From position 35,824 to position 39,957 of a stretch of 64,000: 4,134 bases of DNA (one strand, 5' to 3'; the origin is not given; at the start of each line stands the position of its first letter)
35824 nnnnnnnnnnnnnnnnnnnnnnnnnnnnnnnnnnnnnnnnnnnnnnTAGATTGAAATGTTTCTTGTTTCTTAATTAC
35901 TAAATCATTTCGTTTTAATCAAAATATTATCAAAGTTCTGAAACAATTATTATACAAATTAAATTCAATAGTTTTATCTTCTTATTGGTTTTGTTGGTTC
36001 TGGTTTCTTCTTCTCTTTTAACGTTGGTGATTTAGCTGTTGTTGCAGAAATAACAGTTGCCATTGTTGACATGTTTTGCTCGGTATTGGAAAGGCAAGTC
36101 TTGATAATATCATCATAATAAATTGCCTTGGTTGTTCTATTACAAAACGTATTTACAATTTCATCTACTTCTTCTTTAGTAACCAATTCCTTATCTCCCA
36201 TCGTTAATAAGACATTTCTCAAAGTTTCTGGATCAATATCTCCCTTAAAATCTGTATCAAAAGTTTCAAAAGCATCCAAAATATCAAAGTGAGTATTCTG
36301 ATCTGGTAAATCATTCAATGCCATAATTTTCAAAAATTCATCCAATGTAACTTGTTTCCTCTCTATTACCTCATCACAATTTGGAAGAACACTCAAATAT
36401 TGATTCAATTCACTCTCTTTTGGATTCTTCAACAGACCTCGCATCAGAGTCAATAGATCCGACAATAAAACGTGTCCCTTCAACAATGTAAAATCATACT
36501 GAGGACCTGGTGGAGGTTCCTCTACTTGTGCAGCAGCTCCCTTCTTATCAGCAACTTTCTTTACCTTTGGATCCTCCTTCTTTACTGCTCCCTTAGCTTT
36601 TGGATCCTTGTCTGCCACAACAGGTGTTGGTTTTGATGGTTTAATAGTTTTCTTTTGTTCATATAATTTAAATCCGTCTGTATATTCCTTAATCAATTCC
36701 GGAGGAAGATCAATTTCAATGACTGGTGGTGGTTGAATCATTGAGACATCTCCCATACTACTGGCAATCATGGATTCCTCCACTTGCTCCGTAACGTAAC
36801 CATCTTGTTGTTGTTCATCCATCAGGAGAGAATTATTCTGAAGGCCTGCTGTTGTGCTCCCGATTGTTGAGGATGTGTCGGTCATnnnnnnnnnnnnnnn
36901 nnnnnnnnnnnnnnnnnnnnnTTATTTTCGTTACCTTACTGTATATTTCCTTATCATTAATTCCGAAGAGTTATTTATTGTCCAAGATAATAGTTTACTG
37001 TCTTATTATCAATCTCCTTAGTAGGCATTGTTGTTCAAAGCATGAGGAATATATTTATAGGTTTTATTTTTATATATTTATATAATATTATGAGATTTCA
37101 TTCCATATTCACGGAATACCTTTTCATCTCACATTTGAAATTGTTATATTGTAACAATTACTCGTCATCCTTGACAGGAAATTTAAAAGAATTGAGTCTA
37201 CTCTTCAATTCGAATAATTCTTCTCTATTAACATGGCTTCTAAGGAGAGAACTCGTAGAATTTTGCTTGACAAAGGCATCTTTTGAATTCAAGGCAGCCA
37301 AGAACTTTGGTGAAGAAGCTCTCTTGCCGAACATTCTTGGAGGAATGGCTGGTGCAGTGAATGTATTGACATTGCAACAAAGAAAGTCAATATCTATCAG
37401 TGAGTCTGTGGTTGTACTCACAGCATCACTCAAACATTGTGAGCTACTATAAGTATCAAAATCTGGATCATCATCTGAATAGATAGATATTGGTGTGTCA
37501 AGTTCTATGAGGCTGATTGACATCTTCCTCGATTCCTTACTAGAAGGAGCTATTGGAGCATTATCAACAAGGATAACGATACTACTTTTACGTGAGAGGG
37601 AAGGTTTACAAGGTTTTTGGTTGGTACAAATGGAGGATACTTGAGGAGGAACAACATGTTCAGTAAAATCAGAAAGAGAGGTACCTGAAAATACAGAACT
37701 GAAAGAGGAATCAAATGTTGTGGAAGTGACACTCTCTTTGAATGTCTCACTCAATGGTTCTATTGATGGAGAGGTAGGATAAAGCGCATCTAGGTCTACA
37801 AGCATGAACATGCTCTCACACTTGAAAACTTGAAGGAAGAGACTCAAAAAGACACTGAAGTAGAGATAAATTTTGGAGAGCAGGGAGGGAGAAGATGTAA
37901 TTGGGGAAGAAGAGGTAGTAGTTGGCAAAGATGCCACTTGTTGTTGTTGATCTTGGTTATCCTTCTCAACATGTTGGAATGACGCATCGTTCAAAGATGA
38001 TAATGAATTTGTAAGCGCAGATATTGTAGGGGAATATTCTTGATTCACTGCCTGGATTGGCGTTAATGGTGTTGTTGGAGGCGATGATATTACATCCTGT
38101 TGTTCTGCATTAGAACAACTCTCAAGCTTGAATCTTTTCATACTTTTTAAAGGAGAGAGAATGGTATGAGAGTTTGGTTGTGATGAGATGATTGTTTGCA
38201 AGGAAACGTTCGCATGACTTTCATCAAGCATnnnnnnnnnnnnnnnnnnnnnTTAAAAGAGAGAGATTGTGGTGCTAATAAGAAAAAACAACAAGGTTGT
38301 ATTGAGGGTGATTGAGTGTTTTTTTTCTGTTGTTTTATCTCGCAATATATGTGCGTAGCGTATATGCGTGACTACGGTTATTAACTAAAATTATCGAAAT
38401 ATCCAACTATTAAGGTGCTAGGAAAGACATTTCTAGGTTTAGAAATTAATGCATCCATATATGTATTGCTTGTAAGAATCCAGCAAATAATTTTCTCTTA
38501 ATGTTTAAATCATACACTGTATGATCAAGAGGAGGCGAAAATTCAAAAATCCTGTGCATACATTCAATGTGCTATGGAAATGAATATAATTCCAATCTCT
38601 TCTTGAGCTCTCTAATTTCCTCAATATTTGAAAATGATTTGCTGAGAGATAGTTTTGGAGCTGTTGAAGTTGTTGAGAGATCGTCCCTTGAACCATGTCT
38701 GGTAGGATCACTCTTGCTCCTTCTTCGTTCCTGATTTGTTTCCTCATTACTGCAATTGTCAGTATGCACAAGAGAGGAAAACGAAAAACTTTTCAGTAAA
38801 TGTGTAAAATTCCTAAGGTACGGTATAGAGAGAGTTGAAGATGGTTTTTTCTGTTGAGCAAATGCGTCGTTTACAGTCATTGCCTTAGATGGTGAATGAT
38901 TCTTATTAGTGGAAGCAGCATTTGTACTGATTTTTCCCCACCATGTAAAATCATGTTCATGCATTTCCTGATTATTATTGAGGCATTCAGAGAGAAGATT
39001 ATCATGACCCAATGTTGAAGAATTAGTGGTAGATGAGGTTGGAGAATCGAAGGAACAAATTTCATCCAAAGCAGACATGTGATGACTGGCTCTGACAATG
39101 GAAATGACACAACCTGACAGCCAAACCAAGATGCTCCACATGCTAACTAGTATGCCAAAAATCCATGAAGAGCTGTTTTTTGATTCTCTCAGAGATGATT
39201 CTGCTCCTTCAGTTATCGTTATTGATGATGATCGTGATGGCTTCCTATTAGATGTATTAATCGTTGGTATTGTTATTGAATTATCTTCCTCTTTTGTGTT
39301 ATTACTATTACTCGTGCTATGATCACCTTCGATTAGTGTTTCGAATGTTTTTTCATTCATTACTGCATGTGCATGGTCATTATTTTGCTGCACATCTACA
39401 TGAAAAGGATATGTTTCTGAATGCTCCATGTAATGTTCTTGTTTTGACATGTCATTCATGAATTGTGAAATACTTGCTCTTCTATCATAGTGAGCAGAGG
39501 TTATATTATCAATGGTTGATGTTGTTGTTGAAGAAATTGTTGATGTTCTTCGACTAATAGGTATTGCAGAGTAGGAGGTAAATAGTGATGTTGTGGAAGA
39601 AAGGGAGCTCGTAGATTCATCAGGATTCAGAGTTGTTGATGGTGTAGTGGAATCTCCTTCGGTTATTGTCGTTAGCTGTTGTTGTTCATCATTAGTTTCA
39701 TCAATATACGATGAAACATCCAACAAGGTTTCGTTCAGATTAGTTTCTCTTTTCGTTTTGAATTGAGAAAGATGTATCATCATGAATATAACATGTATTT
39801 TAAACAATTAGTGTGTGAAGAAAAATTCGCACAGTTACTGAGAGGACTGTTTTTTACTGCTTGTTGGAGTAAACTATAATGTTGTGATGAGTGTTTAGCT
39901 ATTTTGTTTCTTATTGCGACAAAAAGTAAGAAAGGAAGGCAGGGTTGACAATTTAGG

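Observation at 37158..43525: Cluster of four paralogous mucin-like single-pass membrane proteins sharing a C-terminal RLxx[FY]xFP motif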

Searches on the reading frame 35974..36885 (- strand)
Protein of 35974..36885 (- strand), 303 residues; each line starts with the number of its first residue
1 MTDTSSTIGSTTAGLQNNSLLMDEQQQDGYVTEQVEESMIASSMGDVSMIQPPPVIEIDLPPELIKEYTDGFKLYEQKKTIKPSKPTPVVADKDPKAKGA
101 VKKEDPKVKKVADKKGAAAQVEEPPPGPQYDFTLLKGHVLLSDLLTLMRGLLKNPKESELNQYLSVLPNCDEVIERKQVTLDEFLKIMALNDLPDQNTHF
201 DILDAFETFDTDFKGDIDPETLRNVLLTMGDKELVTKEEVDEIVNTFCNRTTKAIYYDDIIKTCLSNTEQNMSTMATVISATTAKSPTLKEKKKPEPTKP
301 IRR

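Call 4: search_protein_families(library=pfam, proteins=[window:35974-36885:-], max_evalue=0.1)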
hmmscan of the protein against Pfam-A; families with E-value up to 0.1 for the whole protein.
window:35974-36885:- (303 aa): 5 families
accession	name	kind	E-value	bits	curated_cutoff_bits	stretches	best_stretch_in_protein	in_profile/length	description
PF13499.12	EF-hand_7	-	5.3e-05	23.9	30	1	201-247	3-49/67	EF-hand domain pair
PF13405.12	EF-hand_6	-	0.0002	21.3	25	1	202-230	2-30/30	EF-hand domain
PF14658.12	EF-hand_9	-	0.0014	19.4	37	1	137-189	13-63/66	EF-hand domain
PF21008.3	AIF-1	-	0.03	15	50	1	191-269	34-108/140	Allograft inflammatory factor 1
PF13202.12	EF-hand_5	-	0.088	12.8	25.9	0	204-224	3-23/25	EF hand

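Call 9: list_cluster_members(proteins=[P0001, window:35974-36885:-, window:45551-46537:-, window:34451-35872:+])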
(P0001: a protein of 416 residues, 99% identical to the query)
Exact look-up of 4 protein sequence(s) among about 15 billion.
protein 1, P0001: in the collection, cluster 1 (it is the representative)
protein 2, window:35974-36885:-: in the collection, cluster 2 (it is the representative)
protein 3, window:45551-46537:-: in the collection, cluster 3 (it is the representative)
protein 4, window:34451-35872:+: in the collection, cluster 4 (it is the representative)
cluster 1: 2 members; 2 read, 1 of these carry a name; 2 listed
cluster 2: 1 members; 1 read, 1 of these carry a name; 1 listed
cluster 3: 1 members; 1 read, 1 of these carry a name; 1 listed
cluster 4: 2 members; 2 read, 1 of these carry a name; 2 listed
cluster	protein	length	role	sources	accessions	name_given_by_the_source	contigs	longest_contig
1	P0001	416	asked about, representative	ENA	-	-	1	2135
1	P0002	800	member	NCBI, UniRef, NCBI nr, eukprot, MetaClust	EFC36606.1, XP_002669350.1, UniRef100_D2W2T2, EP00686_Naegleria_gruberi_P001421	predicted protein [Naegleria gruberi] | Predicted protein n=1 Tax=Naegleria gruberi TaxID=5762 RepID=D2W2T2_NAEGR | uncharacterized protein NAEGRDRAFT_59959 [Naegleria gruberi]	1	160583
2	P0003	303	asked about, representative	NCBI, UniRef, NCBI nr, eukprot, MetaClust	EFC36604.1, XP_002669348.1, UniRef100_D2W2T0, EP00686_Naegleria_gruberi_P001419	predicted protein [Naegleria gruberi] | Predicted protein n=1 Tax=Naegleria gruberi TaxID=5762 RepID=D2W2T0_NAEGR | uncharacterized protein NAEGRDRAFT_59958 [Naegleria gruberi]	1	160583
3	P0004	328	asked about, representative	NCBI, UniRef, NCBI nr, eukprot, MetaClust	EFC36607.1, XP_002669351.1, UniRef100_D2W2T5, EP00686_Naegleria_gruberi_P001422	predicted protein [Naegleria gruberi] | Predicted protein n=1 Tax=Naegleria gruberi TaxID=5762 RepID=D2W2T5_NAEGR | uncharacterized protein NAEGRDRAFT_75706 [Naegleria gruberi]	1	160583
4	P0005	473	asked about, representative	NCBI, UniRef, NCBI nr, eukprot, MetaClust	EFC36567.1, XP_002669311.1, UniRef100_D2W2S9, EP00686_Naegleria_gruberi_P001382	hypothetical protein NAEGRDRAFT_54263 [Naegleria gruberi] | F-box domain-containing protein n=1 Tax=Naegleria gruberi TaxID=5762 RepID=D2W2S9_NAEGR | uncharacterized protein NAEGRDRAFT_54263 [Naegleria gruberi]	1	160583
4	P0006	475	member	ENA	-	-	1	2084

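Call 39: find_related_loci(query=A3, collection=metagenome_contigs, flank=10000)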
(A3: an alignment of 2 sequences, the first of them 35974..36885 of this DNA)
Query A3 (303 aa) in metagenome_contigs; peptide patterns used: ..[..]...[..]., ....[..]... (x = any residue, [..] = any of these).
257 stretches matched a pattern, but none encodes a relative of the query by tblastn (E <= 1e-3).

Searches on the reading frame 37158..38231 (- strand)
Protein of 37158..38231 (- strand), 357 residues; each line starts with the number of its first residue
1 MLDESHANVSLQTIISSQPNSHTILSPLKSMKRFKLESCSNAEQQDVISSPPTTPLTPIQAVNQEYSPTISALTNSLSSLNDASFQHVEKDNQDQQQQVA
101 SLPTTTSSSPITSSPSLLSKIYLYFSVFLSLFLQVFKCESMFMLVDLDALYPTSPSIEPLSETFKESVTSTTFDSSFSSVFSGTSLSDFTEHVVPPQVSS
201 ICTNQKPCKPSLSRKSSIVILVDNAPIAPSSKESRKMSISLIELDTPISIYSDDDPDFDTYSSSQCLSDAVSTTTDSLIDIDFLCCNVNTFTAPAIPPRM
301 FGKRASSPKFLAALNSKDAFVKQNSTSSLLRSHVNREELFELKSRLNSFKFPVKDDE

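Call 4: search_protein_families(library=pfam, proteins=[window:37158-38231:-], max_evalue=0.1)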
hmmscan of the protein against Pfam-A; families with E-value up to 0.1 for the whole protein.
window:37158-38231:- (357 aa): 1 family
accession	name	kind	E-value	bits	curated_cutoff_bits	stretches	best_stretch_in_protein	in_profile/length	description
PF09494.16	Slx4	-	0.029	14.8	24.8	1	111-148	8-45/60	Slx4 endonuclease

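Call 18: list_cluster_members(proteins=[window:37158-38231:-, window:42728-43525:+, window:43853-45172:+, window:46834-48048:-])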
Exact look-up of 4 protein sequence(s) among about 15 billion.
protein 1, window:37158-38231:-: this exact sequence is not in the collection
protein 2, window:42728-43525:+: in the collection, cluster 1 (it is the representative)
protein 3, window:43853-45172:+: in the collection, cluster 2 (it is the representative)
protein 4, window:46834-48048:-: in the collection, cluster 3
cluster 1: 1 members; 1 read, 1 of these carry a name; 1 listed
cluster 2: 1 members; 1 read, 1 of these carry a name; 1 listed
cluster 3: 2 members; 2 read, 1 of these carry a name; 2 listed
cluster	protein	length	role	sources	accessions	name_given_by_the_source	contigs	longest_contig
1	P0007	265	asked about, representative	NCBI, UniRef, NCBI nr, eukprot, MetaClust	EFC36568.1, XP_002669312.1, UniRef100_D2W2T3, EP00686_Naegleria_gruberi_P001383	predicted protein [Naegleria gruberi] | Predicted protein n=1 Tax=Naegleria gruberi TaxID=5762 RepID=D2W2T3_NAEGR | uncharacterized protein NAEGRDRAFT_75704 [Naegleria gruberi]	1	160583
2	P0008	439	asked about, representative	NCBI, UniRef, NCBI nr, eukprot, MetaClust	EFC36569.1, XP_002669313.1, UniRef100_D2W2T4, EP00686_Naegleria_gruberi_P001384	predicted protein [Naegleria gruberi] | Predicted protein n=1 Tax=Naegleria gruberi TaxID=5762 RepID=D2W2T4_NAEGR | uncharacterized protein NAEGRDRAFT_82171 [Naegleria gruberi]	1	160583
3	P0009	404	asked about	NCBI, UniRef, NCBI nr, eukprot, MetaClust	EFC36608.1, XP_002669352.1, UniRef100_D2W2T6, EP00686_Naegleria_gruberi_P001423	predicted protein [Naegleria gruberi] | Predicted protein n=1 Tax=Naegleria gruberi TaxID=5762 RepID=D2W2T6_NAEGR | uncharacterized protein NAEGRDRAFT_54270 [Naegleria gruberi]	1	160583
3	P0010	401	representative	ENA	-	-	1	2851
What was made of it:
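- Neighbouring ORFs are exact matches to N. gruberi proteins EFC36604, EFC36607, EFC36567, EFC36568 and EFC36569 (calls 9, 18).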

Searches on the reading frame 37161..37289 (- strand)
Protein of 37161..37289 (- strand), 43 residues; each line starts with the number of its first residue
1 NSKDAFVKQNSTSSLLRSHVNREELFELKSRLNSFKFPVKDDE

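Call 16: find_homologous_proteins(query=A1, max_evalue=10)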
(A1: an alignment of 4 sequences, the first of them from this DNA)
Query A1 (4 sequences): no candidate shares three 5-residue words with the query. No homologue found.

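Call 29: search_protein_representatives(alignment_id=A2)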
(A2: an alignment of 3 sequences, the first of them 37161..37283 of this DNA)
Query: 3 sequences, 36 profile positions. Proteins with E-value up to 0.001 (for the whole library): 4; up to 1e-10: 2; up to 1e-30: 0. The best 4 are listed.
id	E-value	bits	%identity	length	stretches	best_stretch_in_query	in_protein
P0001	2.5e-17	78.4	-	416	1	1-36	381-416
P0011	5.8e-15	70.9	-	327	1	1-36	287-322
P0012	6.2e-05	38.8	-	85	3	14-36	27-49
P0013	4.5e-04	36.1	-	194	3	9-33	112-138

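Call 34: search_solved_structures(query=A2, max_evalue=10, show_alignments=5)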
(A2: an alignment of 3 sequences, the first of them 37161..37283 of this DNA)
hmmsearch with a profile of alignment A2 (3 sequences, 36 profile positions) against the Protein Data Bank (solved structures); distinct sequences matched with E-value up to 10: 6.
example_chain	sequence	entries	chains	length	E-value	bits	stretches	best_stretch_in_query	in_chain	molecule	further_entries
9dhk_G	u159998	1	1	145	0.053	16.6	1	11-31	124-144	RecQ-mediated genome instability protein 1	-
9dhk_A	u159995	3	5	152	0.055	16.6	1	11-31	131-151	RecQ-mediated genome instability protein 1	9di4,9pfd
3mxn_A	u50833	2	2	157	0.055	16.6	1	11-31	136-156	RecQ-mediated genome instability protein 1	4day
3nbh_A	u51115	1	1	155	0.057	16.5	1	11-31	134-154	RecQ-mediated genome instability protein 1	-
6xyw_Bq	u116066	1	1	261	1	12.5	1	6-24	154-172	F10K1.8 protein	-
5jsn_B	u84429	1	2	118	9.9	9.4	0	23-34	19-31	Bcl2 inhibitor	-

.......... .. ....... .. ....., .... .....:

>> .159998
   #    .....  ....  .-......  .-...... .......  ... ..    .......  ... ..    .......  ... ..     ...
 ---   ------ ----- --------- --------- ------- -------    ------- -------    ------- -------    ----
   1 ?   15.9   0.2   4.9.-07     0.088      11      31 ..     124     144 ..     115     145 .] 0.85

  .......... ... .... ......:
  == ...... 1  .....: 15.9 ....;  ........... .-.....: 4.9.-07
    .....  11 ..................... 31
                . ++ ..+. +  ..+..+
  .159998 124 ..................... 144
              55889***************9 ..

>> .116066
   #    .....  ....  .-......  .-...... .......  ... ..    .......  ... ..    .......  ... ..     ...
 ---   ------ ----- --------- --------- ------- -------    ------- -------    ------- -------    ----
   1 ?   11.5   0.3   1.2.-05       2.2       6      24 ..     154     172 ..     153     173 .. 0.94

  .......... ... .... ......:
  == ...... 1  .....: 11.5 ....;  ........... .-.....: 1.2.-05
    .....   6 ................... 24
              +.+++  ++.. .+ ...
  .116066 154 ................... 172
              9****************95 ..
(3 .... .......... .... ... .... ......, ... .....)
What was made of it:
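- Tried and rejected: PDB sequence search with the tail profile: only a chance-level helix in RMI1, E = 0.05 (call 34).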

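Call 37: find_related_loci(query=A2, collection=metagenome_contigs, flank=5000)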
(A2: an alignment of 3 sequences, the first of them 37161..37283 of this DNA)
Query A2 (41 aa) in metagenome_contigs; peptide patterns used: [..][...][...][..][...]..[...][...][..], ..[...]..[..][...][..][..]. (x = any residue, [..] = any of these).
323 stretches matched a pattern, but none encodes a relative of the query by tblastn (E <= 1e-3).
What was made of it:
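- Tried and rejected: JGI metagenome scans with the tail alignment, and with the alignment of the flanking EF-hand paralogues (hoping for syntenic contigs from other Naegleria): no confirmed hit (calls 37, 39).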

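Call 41: find_encoding_contigs(protein=P0014, flank=5000, max_places=3)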
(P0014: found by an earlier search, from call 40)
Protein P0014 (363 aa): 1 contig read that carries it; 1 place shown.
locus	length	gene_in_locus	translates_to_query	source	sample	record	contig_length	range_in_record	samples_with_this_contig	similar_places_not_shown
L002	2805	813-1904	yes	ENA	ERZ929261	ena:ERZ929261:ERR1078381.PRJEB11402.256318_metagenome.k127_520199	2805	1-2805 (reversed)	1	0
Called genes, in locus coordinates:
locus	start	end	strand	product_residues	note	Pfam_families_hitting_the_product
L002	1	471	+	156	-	?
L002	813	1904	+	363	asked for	-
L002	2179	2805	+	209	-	?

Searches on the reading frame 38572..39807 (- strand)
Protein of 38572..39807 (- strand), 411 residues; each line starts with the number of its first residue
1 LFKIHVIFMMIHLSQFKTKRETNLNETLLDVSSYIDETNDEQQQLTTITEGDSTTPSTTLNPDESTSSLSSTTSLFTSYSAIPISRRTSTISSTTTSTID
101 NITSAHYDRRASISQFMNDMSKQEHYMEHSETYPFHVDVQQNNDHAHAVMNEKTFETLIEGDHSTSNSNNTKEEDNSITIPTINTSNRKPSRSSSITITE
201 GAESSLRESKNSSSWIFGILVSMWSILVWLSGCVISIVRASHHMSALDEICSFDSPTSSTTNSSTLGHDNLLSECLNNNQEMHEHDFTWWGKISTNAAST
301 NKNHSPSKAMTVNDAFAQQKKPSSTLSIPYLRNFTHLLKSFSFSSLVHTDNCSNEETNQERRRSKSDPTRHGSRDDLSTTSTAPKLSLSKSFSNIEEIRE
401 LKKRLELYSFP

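Call 4: search_protein_families(library=pfam, proteins=[window:38572-39807:-], max_evalue=0.1)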
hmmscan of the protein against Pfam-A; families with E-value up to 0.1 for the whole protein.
window:38572-39807:- (411 aa): 0 families

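Call 40: list_cluster_members(proteins=[P0011, window:38572-39783:-, window:38572-39780:-, window:38572-39807:-, P0007])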
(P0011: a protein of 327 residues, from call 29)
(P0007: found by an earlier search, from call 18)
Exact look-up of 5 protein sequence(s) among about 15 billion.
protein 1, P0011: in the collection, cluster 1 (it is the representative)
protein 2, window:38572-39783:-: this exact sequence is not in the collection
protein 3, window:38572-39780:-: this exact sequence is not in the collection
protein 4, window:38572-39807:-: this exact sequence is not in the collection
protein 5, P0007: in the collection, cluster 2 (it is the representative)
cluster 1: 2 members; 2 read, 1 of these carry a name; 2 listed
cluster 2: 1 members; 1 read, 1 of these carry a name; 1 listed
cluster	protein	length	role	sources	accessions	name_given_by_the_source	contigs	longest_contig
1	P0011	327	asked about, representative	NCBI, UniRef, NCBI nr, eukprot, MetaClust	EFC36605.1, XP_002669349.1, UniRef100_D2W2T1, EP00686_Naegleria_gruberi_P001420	predicted protein [Naegleria gruberi] | Predicted protein n=1 Tax=Naegleria gruberi TaxID=5762 RepID=D2W2T1_NAEGR | uncharacterized protein NAEGRDRAFT_54265 [Naegleria gruberi]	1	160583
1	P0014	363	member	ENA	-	-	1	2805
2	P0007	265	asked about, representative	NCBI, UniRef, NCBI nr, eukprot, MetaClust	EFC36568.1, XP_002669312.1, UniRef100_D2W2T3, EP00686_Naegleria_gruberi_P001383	predicted protein [Naegleria gruberi] | Predicted protein n=1 Tax=Naegleria gruberi TaxID=5762 RepID=D2W2T3_NAEGR | uncharacterized protein NAEGRDRAFT_75704 [Naegleria gruberi]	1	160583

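Call 59: predict_structure(protein=window:38572-39783:-)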
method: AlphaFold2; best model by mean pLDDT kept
length: 403 residues; sequences in the alignment: 1
mean_pLDDT: 46.6   pTM: 0.23
mean pLDDT of the five models: 46.6, 45.0, 44.3, 42.1, 36.4
residues with pLDDT >= 90: 4; 70-90: 34; 50-70: 58; < 50: 307
segments of 3 or more residues with pLDDT < 50: 1-9, 20-24, 32-34, 36-108, 114-190, 243-259, 276-359, 361-381, 401-403
pLDDT, mean of each block of 10 residues (from residue 1): 42 52 50 48 40 35 32 36 43 44 46 46 39 37 39 36 39 42 45 52 67 88 84 60 46 47 53 46 39 39 41 36 39 36 38 44 42 42 64 72 43
secondary structure, 60 per line:
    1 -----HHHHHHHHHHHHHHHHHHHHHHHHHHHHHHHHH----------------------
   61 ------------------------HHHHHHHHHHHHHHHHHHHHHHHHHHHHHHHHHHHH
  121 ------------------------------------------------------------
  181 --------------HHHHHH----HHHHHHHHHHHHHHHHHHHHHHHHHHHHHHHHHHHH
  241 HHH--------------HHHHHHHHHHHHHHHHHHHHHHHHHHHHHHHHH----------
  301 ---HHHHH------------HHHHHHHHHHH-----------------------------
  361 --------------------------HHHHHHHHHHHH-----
elements in order: H6-38 H85-120 H195-200 H205-243 H258-290 H304-308 H321-331 H387-398
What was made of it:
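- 39094..39162 (-): B: hydrophobic segment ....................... (residues 208-230), a strong TM candidate. AlphaFold2 helix 205-243 with pLDDT 84-88 (call 59).
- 38575..38649 (-): B: conserved tail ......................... followed directly by the stop codon. The core 16-mer is 38575-38622. AlphaFold2 helix 387-398 (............, pLDDT 64-72), then a non-helical LYSFP (call 59).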
